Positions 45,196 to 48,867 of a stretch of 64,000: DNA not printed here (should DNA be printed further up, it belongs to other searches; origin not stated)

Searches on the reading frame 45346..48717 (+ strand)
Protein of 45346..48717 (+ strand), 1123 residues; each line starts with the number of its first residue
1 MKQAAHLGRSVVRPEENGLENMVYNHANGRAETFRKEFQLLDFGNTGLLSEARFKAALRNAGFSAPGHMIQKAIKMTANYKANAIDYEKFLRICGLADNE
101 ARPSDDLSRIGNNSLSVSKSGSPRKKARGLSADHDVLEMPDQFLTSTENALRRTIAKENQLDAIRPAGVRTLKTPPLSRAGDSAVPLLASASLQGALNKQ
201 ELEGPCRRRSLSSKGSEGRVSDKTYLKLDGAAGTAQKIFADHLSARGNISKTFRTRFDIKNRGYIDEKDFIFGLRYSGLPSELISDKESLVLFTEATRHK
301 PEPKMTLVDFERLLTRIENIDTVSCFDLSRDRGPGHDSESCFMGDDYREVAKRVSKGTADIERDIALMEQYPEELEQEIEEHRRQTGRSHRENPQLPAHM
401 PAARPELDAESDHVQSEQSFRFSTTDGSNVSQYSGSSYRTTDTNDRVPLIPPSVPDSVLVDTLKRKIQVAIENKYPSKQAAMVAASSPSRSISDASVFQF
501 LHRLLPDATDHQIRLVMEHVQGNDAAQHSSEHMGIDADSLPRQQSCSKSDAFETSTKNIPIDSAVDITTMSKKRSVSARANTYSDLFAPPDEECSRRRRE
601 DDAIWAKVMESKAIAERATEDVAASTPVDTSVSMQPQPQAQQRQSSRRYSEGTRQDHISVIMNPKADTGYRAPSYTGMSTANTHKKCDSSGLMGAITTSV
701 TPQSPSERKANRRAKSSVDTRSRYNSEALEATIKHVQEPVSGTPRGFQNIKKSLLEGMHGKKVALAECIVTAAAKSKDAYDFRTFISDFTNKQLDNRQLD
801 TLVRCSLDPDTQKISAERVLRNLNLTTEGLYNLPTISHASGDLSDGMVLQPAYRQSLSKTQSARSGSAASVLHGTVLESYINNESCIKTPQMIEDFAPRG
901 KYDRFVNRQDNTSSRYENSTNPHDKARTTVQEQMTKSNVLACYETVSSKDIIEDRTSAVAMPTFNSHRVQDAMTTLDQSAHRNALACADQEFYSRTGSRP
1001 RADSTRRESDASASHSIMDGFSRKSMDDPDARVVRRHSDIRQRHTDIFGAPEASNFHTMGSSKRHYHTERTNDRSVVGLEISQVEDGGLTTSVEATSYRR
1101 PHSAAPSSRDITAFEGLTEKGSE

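Call 52: search_protein_families(library=pfam, proteins=[window:45346-48717:+], max_evalue=0.001)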
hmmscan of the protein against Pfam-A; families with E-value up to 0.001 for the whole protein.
window:45346-48717:+ (1123 aa): 2 families
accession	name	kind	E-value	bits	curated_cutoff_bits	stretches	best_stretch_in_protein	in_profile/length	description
PF13405.12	EF-hand_6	-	0.00014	21.7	25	0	34-62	2-30/30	EF-hand domain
PF13499.12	EF-hand_7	-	0.00074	20.3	30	0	35-92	5-64/67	EF-hand domain pair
